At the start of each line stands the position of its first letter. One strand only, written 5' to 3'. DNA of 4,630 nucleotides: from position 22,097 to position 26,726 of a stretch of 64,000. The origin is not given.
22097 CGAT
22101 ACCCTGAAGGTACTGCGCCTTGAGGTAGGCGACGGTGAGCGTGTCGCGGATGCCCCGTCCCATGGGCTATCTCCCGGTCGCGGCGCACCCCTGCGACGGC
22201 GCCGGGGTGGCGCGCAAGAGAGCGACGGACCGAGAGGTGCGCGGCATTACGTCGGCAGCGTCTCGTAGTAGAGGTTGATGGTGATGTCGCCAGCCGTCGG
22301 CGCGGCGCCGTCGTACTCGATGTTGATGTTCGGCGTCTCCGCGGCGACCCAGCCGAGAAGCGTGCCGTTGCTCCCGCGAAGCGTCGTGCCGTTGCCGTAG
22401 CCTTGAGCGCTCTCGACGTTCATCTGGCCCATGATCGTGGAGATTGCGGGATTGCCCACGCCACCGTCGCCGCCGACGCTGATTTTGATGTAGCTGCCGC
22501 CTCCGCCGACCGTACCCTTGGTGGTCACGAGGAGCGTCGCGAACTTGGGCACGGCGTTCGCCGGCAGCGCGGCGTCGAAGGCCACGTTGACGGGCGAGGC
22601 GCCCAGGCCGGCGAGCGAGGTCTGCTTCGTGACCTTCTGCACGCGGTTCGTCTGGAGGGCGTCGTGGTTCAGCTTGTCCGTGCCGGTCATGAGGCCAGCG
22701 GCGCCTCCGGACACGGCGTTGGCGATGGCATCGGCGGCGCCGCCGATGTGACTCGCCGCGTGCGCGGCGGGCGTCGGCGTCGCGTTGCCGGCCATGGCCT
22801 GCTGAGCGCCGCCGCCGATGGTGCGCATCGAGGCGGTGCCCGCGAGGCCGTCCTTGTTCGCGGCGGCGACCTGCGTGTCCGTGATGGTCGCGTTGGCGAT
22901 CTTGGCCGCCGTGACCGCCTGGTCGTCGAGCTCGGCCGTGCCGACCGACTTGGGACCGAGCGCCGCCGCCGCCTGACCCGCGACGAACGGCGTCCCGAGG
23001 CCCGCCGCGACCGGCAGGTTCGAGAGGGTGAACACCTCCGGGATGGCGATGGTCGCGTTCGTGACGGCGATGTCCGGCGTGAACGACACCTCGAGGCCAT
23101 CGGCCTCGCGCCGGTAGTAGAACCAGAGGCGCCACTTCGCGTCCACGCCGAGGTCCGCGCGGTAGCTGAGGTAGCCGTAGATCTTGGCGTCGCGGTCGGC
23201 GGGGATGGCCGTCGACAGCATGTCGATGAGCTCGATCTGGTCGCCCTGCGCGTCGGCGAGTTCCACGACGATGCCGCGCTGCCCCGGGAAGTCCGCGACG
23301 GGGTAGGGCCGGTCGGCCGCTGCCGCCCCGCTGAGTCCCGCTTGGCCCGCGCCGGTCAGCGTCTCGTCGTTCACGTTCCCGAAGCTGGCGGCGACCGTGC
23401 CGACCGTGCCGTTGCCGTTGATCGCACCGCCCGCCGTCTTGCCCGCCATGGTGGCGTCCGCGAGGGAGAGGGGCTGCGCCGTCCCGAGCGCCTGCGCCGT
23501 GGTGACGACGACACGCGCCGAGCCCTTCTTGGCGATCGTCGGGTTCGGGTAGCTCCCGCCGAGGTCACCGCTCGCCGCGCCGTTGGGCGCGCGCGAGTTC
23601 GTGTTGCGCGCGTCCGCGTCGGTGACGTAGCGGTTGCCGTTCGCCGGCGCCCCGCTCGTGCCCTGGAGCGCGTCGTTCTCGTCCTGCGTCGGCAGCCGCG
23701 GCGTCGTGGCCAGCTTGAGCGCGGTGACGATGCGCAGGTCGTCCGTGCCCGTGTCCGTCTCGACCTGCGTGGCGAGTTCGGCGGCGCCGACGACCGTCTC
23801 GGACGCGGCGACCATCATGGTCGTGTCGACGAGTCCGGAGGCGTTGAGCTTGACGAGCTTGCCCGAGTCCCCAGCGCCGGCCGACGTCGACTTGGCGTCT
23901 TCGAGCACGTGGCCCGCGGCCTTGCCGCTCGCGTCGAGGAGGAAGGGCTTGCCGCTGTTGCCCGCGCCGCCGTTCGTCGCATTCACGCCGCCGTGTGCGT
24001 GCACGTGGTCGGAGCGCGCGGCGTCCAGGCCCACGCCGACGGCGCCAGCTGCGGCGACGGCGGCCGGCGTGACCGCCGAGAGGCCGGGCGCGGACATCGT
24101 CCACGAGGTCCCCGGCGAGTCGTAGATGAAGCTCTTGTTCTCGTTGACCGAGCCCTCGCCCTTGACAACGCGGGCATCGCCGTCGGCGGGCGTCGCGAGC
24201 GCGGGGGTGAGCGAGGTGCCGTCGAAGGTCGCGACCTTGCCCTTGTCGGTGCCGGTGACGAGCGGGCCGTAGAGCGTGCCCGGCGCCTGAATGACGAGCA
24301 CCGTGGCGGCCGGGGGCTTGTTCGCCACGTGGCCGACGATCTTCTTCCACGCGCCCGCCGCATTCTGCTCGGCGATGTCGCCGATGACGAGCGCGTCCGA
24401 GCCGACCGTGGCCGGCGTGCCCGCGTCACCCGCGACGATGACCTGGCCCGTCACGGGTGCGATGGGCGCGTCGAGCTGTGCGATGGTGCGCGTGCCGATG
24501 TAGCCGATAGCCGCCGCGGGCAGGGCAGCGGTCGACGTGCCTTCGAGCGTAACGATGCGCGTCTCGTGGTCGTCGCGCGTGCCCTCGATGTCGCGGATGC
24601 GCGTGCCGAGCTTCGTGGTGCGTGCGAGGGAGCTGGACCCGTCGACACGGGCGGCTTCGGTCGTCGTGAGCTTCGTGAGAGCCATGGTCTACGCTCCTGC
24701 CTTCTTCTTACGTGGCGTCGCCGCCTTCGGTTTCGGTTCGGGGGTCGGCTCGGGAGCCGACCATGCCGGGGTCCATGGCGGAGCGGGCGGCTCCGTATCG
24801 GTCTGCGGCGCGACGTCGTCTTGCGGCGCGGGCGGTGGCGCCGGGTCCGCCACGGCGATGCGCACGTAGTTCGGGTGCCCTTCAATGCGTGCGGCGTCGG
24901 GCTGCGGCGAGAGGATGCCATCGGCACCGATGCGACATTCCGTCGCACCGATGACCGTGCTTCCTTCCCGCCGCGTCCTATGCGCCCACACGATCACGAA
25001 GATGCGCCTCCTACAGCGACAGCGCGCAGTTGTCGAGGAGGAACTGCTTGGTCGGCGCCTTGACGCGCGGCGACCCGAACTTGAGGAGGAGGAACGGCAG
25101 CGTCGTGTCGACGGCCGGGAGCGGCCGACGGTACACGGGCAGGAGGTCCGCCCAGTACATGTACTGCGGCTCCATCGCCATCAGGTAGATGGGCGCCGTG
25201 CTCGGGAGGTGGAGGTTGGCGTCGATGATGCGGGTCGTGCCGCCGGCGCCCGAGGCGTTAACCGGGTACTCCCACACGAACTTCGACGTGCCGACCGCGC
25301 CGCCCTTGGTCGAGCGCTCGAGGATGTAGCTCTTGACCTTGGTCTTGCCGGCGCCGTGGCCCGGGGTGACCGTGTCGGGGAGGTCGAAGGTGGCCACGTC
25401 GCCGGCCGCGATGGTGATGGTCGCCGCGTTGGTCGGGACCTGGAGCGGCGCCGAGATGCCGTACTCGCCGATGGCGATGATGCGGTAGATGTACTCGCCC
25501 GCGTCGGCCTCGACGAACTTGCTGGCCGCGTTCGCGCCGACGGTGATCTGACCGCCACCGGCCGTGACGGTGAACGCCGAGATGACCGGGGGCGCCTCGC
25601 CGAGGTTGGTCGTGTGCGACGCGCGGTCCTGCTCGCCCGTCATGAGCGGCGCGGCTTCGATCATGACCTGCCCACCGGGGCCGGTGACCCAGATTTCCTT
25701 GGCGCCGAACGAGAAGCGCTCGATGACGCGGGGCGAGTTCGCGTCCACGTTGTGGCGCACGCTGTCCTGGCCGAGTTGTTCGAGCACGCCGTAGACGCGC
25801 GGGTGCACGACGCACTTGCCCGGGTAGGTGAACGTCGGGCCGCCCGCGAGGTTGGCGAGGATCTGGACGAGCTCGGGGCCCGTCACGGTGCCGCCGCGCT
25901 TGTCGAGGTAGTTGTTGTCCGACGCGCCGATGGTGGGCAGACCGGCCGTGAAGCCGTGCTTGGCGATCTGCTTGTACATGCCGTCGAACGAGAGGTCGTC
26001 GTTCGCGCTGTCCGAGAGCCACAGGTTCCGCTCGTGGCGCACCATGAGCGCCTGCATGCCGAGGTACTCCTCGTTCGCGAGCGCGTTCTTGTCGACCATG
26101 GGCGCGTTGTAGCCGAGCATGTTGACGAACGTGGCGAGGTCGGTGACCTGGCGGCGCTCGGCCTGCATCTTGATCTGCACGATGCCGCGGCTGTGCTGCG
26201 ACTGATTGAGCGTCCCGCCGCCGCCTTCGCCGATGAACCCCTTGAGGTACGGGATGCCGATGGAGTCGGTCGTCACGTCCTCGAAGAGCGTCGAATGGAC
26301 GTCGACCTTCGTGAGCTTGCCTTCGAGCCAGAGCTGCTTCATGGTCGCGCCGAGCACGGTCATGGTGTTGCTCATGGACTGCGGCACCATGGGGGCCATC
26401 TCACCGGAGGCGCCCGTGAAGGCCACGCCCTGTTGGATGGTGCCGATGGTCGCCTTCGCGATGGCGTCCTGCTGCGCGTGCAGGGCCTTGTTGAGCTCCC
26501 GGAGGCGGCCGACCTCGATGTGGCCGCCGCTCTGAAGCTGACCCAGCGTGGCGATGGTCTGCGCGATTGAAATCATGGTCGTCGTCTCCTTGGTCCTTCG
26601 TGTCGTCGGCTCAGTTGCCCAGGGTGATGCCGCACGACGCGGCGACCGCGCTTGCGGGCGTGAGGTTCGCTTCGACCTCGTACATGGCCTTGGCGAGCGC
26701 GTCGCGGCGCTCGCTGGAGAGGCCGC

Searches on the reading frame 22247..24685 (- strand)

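Call 45: search_protein_families(library=pfam, proteins=[window:22247-24685:-], max_evalue=0.001)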
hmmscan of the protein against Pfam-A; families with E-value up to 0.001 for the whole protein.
window:22247-24685:- (812 aa): 0 families

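Call 83: search_protein_families(library=phrogs, proteins=[window:22247-24685:-], max_evalue=0.001)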
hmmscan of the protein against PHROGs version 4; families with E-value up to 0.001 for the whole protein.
window:22247-24685:- (812 aa): 1 family
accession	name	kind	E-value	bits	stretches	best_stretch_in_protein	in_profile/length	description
phrog_972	-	tail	9.8e-05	21.2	1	294-326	519-551/1246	tail fiber protein proximal subunit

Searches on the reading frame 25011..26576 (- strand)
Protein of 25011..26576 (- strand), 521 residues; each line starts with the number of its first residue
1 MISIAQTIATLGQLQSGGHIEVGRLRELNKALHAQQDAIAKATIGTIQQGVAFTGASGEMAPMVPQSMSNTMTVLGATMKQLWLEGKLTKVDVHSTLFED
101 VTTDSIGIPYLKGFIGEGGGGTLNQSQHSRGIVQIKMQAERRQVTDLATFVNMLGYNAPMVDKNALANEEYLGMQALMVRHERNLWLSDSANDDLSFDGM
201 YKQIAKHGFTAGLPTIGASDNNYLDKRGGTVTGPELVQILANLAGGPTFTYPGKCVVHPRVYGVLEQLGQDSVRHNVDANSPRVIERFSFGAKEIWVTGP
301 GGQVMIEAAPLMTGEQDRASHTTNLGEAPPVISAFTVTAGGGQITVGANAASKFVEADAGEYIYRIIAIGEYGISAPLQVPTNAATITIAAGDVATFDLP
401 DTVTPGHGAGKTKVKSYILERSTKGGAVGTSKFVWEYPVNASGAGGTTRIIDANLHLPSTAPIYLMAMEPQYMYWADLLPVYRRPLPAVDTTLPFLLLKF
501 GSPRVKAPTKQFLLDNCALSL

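Call 45: search_protein_families(library=pfam, proteins=[window:25011-26576:-], max_evalue=0.001)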
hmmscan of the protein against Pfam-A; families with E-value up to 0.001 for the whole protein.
window:25011-26576:- (521 aa): 0 families

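Call 83: search_protein_families(library=phrogs, proteins=[window:25011-26576:-], max_evalue=0.001)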
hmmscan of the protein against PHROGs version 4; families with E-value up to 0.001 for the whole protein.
window:25011-26576:- (521 aa): 1 family
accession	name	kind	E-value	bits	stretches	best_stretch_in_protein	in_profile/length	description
phrog_752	-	head and packaging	1.6e-31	110.8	1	31-517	13-468/475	major head protein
